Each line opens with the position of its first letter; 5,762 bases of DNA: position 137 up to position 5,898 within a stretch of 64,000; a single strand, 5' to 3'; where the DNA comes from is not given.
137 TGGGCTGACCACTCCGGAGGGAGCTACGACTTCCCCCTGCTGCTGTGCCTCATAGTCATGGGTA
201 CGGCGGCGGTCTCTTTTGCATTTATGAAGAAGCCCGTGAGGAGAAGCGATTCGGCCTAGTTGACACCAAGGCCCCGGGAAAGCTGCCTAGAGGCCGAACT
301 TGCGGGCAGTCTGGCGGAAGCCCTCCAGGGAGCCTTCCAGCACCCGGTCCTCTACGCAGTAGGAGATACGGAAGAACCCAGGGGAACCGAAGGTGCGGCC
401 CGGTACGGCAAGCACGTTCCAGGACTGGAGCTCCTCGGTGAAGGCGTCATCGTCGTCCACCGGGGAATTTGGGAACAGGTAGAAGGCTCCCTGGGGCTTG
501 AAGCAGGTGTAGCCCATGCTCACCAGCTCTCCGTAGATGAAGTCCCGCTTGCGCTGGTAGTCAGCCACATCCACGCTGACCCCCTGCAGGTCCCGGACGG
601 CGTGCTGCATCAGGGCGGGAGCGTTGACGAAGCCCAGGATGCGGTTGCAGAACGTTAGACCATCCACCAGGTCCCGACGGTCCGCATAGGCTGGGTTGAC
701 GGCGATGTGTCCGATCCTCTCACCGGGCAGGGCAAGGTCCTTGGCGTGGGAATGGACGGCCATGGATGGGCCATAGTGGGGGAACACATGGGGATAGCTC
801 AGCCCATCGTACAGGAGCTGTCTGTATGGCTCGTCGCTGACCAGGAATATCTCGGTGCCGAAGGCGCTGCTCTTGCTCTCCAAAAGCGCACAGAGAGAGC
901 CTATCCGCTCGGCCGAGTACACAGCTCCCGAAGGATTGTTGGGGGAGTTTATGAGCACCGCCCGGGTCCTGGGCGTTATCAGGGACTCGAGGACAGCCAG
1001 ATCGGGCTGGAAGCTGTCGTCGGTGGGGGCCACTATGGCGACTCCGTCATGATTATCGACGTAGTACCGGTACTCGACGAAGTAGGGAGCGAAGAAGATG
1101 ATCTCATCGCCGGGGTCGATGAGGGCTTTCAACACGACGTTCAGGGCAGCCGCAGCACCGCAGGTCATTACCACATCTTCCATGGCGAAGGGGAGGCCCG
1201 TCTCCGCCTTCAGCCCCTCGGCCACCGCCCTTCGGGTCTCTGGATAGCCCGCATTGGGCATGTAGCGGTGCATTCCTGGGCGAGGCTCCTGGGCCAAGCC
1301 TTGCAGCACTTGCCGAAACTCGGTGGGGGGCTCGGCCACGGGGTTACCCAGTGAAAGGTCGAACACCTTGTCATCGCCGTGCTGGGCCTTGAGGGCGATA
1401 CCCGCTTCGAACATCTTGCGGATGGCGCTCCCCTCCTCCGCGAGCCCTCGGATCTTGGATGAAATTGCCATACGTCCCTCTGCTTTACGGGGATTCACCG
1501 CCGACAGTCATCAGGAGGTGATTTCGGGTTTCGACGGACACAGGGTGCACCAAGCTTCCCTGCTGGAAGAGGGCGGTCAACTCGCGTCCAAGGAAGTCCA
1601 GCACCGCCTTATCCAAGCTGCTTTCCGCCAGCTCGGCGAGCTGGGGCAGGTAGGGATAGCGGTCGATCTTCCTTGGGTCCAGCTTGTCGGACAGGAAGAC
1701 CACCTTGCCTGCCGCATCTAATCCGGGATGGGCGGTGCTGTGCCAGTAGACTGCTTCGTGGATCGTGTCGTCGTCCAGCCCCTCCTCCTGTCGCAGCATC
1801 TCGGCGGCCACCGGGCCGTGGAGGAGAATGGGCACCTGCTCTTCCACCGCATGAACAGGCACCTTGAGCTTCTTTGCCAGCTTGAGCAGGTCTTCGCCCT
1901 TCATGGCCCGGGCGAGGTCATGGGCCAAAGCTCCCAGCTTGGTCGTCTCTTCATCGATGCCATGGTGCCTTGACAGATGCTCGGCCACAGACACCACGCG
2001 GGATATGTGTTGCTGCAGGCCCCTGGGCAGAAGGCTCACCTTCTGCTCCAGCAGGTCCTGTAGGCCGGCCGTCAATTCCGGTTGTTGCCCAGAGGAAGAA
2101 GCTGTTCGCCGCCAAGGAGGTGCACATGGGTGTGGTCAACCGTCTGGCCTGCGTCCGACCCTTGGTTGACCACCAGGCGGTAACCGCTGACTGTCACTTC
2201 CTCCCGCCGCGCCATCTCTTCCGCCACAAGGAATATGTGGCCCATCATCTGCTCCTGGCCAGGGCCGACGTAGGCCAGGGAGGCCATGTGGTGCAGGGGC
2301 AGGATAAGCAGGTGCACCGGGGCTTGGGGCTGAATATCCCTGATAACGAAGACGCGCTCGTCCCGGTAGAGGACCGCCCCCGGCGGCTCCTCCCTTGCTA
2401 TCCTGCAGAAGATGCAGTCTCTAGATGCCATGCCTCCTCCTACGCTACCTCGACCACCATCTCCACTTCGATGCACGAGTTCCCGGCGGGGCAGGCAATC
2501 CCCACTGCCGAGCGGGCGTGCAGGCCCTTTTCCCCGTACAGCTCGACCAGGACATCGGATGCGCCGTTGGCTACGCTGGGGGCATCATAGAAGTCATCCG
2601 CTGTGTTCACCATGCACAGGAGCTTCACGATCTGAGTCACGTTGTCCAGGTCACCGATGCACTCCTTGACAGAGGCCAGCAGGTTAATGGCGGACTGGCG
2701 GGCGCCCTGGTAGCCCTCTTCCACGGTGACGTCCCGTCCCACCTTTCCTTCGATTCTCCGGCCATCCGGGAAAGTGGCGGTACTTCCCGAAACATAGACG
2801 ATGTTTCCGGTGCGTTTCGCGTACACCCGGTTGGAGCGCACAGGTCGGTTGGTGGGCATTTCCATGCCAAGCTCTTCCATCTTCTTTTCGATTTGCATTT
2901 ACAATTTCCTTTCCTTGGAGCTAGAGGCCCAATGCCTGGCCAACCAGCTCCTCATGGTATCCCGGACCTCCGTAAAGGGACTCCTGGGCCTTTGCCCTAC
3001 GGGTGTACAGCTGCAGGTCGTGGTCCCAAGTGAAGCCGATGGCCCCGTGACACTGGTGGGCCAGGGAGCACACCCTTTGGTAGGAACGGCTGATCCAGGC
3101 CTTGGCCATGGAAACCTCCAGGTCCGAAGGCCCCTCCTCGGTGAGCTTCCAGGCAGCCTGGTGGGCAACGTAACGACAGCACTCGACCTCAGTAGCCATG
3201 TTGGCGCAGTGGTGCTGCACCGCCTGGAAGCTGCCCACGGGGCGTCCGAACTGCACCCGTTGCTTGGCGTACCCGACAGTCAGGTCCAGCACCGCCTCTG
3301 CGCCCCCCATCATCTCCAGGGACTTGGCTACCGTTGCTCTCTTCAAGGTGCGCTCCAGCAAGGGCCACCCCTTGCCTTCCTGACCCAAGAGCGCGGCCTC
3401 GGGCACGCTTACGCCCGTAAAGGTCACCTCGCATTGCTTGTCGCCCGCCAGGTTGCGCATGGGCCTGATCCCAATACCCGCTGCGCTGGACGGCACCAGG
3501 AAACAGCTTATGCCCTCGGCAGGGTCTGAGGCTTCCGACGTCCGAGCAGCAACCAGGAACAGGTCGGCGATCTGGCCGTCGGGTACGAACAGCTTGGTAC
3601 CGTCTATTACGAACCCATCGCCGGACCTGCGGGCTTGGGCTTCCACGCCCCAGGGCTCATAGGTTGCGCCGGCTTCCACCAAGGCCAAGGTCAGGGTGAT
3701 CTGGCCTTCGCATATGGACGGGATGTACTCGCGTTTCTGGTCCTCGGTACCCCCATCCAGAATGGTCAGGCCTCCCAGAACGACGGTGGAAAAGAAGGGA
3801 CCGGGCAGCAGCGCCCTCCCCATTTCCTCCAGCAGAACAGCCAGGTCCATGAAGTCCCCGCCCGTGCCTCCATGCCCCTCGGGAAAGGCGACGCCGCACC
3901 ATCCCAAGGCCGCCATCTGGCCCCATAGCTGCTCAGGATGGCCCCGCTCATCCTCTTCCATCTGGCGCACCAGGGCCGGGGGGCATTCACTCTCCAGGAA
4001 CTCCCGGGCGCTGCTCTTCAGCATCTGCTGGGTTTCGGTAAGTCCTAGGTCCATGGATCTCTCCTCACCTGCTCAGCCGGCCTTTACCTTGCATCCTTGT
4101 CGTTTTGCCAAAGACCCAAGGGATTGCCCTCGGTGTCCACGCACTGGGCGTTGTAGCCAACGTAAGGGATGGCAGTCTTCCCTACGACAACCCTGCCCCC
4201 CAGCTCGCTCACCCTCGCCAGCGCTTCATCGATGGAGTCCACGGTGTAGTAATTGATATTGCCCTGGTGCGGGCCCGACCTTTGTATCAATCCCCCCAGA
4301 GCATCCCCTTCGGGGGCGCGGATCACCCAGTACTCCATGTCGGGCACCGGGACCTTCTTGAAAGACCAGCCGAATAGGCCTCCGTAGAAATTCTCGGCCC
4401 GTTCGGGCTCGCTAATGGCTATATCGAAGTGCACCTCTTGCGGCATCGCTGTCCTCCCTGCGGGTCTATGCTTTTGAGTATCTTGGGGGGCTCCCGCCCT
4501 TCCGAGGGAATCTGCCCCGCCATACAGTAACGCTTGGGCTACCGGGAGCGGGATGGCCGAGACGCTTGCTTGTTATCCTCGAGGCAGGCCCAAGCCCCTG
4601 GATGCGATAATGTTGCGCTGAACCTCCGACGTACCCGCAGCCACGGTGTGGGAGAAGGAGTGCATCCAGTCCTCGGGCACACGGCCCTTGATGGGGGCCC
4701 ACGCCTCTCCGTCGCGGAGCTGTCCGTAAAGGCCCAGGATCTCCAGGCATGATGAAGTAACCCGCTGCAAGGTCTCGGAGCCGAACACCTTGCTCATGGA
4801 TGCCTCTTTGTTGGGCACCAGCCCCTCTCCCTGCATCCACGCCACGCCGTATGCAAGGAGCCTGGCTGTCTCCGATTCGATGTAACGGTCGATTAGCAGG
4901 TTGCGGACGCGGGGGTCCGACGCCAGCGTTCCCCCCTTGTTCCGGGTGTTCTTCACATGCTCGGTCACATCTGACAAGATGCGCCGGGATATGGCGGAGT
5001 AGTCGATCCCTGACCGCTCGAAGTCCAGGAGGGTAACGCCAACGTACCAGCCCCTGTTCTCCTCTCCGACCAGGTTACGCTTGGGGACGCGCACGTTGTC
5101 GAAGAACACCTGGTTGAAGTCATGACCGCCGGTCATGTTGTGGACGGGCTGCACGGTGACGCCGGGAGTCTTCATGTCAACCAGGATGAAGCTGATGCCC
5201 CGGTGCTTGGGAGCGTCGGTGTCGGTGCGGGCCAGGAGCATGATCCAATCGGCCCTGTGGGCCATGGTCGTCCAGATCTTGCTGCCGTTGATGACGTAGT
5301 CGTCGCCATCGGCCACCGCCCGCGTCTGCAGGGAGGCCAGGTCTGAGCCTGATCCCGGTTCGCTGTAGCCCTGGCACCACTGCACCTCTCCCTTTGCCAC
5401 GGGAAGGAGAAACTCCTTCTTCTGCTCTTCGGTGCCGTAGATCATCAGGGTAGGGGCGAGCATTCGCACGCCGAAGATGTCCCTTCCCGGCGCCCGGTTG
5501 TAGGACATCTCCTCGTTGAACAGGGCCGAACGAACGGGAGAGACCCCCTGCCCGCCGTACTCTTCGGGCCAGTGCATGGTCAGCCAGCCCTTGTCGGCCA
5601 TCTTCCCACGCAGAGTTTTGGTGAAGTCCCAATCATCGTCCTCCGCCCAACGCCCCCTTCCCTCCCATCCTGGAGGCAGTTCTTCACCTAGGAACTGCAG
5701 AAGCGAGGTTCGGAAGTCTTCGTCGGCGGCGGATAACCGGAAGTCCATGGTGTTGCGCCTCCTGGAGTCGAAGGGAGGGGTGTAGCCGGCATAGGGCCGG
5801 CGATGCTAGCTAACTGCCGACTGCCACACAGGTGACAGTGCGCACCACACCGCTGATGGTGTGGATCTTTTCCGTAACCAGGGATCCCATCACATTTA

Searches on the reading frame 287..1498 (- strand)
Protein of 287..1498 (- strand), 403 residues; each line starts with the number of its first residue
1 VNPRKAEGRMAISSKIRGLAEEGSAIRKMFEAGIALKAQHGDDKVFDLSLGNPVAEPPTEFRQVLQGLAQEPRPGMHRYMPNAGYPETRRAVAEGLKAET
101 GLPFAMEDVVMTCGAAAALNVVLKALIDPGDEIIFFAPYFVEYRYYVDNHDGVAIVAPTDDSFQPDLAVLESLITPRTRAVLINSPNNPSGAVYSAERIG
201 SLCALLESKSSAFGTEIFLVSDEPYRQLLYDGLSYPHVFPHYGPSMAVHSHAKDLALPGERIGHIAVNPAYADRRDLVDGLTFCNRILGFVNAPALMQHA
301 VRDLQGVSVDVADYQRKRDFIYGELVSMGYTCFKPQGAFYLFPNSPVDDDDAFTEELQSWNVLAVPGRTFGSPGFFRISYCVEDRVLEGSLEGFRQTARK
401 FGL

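Call 36: search_protein_families(library=pfam, proteins=[window:287-1498:-], max_evalue=0.00001)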
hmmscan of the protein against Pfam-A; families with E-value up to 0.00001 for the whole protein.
window:287-1498:- (403 aa): 2 families
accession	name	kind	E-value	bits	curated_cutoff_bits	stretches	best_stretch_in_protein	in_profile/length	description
PF00155.27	Aminotran_1_2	-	3.1e-44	152.1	19.7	1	44-386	2-353/361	Aminotransferase class I and II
PF00266.25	Aminotran_5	-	3.5e-06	26.7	21.5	1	83-203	43-165/371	Aminotransferase class-V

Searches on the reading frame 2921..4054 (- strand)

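Call 36: search_protein_families(library=pfam, proteins=[window:2921-4054:-], max_evalue=0.00001)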
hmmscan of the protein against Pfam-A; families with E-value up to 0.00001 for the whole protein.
window:2921-4054:- (377 aa): 4 families
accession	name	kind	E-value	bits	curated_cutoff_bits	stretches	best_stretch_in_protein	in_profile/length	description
PF00441.29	Acyl-CoA_dh_1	-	1.5e-33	116.5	22.4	1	227-373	1-147/150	Acyl-CoA dehydrogenase, C-terminal domain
PF02771.21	Acyl-CoA_dh_N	-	1.3e-26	93.6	22.9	1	6-118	1-113/113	Acyl-CoA dehydrogenase, N-terminal domain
PF02770.24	Acyl-CoA_dh_M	-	2.6e-15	56.8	33.3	1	124-215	3-97/97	Acyl-CoA dehydrogenase, middle domain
PF08028.16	Acyl-CoA_dh_2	-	6.4e-09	36.6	22.7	1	246-356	5-125/134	Acyl-CoA dehydrogenase, C-terminal domain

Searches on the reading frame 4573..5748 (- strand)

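Call 36: search_protein_families(library=pfam, proteins=[window:4573-5748:-], max_evalue=0.00001)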
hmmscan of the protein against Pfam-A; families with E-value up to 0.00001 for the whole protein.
window:4573-5748:- (391 aa): 3 families
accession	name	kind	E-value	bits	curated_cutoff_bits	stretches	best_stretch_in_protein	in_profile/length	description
PF00441.29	Acyl-CoA_dh_1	-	3.4e-25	89.4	22.4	1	231-385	1-149/150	Acyl-CoA dehydrogenase, C-terminal domain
PF02770.24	Acyl-CoA_dh_M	-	5.5e-25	87.8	33.3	1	125-219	1-97/97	Acyl-CoA dehydrogenase, middle domain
PF02771.21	Acyl-CoA_dh_N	-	1.2e-20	74.4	22.9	1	9-121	4-113/113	Acyl-CoA dehydrogenase, N-terminal domain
